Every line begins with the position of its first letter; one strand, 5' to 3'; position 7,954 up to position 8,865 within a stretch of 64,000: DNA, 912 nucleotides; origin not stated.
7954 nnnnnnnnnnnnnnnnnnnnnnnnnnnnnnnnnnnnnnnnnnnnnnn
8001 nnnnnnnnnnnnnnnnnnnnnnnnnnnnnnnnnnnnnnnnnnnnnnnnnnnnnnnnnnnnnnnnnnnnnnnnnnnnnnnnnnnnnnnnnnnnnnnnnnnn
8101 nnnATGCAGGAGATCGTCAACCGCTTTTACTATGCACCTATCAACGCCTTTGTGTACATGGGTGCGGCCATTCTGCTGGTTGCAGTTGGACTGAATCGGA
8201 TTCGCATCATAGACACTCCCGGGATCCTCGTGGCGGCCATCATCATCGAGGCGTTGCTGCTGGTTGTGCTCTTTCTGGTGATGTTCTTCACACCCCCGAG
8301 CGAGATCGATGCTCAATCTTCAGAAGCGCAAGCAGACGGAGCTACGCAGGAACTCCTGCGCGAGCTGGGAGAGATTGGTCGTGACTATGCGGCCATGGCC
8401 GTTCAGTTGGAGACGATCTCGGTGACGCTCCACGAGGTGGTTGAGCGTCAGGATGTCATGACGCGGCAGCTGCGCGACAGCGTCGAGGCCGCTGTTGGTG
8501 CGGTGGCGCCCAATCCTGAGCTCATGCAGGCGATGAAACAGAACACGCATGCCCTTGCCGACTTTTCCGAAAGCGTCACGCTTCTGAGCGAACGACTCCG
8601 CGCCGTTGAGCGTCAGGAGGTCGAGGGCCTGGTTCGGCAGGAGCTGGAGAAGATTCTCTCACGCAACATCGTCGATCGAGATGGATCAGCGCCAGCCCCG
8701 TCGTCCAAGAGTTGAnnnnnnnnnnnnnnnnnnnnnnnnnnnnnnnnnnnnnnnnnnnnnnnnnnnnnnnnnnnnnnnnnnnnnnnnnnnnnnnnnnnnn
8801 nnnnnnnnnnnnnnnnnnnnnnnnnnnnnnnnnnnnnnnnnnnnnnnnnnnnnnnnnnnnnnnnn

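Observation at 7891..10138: Unlinked GldL/GldM-like motor gene pair whose GldM-like partner is all-beta and non-canonical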

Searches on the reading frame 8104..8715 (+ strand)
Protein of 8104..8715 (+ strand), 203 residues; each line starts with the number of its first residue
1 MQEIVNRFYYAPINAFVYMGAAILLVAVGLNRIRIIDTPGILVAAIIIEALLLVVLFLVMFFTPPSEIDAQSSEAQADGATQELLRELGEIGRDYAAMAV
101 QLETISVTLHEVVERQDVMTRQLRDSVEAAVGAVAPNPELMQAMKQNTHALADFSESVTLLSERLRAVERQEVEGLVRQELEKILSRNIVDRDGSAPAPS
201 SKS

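Call 5: find_homologous_proteins(query=window:8104-8715:+, max_evalue=0.001)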
Query window:8104-8715:+ (203 aa): 121 proteins with E <= 0.001 among 3625 candidates; the best 120 are listed.
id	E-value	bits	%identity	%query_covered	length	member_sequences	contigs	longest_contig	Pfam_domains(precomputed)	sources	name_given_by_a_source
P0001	2.2e-104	365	89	100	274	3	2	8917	-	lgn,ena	-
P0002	1.1e-100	353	85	100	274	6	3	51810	-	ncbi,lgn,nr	ncbi:MAG TPA: hypothetical protein DCZ59_05555 [Bacteroidetes bacterium]|nr:hypothetical protein [Ba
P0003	5.4e-100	351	84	100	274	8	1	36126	-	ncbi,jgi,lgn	jgi:hypothetical protein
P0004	2.3e-98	345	84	98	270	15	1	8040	-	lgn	-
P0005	3.0e-96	339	83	98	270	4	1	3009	-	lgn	-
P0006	1.1e-95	337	83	98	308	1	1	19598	-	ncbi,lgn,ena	-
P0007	6.2e-95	334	83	99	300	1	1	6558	-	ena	-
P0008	6.5e-95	334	83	99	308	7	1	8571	-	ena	-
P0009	1.1e-91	324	79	98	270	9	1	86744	-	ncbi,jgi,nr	ncbi:MAG: hypothetical protein FGM32_00635 [Candidatus Kapabacteria bacterium]|nr:hypothetical prote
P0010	3.8e-91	322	83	97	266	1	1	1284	-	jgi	jgi:hypothetical protein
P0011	1.2e-76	275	68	95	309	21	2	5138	-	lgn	-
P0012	5.1e-75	269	66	99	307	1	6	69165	-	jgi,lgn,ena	-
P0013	6.3e-75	269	68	95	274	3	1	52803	-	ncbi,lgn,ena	-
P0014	1.1e-74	268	66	98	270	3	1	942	-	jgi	-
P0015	1.1e-74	268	66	100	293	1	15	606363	-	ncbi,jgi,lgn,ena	-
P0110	1.6e-39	154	43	91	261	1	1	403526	-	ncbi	-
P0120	4.3e-30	123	35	93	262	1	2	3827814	-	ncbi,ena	-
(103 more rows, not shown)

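Call 19: find_encoding_contigs(protein=P0120, flank=10000, max_places=2)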
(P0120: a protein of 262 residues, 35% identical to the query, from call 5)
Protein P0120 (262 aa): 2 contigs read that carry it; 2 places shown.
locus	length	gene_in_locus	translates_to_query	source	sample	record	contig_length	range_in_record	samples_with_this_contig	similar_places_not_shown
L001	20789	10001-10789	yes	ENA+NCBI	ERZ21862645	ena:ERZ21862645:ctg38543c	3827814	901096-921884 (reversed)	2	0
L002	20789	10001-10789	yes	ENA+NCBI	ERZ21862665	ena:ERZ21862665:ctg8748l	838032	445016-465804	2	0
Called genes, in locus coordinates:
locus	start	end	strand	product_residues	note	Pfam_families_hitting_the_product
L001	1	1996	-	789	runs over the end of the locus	PF00488:MutS_V, PF01713:Smr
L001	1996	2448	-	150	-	PF09424:YqeY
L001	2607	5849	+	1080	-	PF08448:PAS_4 (faint), PF24820:Diguanyl_cycl_sensor (faint), PF00989:PAS (weak), PF08447:PAS_3 (faint), PF13426:PAS_9 (weak), PF13188:PAS_8 (weak), PF00512:HisKA, PF02518:HATPase_c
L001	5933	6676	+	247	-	PF05148:Methyltransf_8 (faint), PF13489:Methyltransf_23, PF07021:MetW (weak), PF13847:Methyltransf_31, PF08241:Methyltransf_11, PF08242:Methyltransf_12, PF13649:Methyltransf_25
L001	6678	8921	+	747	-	PF09586:YfhO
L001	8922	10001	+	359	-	PF03739:LptF_LptG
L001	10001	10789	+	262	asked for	-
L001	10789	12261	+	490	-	-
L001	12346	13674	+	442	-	PF02321:OEP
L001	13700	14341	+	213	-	PF06271:RDD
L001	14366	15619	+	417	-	PF25919:BSH_CusB (faint), PF25917:BSH_RND, PF25954:Beta-barrel_RND_2 (faint), PF25990:Beta-barrel_YknX, PF25975:CzcB_C (weak), PF25989:YknX_C (weak)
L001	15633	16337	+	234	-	PF02463:SMC_N (faint), PF00005:ABC_tran, PF13304:AAA_21 (faint)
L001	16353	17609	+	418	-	PF12704:MacB_PCD, PF02687:FtsX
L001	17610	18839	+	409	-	PF12704:MacB_PCD, PF02687:FtsX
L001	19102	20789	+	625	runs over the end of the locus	PF00593:TonB_dep_Rec_b-barrel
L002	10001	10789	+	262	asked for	-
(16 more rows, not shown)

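Call 20: find_encoding_contigs(protein=P0110, flank=10000, max_places=2)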
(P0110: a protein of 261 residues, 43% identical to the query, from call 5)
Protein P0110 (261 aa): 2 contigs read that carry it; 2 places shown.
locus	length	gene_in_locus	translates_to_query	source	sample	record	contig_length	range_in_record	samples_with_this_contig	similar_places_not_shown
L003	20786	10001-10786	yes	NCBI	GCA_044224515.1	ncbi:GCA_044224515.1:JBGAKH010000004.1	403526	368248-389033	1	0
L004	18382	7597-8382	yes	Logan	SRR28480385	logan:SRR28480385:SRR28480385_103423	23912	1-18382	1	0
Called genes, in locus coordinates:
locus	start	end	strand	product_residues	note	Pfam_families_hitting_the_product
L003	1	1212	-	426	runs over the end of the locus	PF00994:MoCF_biosynth, PF18146:CinA_KH, PF02464:CinA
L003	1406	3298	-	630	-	PF00575:S1 (weak), PF13509:S1_2 (faint), PF00575:S1, PF00575:S1, PF23459:S1_RRP5 (weak), PF00575:S1, PF23459:S1_RRP5 (weak), PF00575:S1, +1 more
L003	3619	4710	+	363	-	PF03739:LptF_LptG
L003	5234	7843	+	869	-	PF04053:B-prop_COPA_B_2nd (faint), PF23414:Beta-prop_EML_2 (faint), PF25174:Beta-prop_THOC3, PF23381:Beta-prop_IFT122_1st (weak)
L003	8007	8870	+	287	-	PF18962:Por_Secre_tail (faint)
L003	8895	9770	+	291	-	-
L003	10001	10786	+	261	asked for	-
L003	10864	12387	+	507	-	-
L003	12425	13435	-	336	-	PF02618:YceG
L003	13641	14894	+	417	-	PF00285:Citrate_synt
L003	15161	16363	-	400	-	PF00108:Thiolase_N, PF00109:ketoacyl-synt (weak), PF02803:Thiolase_C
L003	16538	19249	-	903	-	PF00133:tRNA-synt_1, PF09334:tRNA-synt_1g (faint), PF13603:tRNA-synt_1_2, PF08264:Anticodon_1, PF10458:Val_tRNA-synt_C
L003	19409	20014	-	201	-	-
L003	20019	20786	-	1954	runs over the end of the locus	PF15711:ILEI (faint), PF01364:Peptidase_C25, PF13860:FlgD_ig (weak)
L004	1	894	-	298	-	?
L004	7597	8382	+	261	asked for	-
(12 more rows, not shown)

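Call 89: search_protein_families(library=pfam, proteins=[L003:8895-9770:+], max_evalue=0.001)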
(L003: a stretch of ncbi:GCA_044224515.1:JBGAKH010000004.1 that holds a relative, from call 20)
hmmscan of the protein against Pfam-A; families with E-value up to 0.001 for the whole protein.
L003:8895-9770:+ (291 aa): 0 families
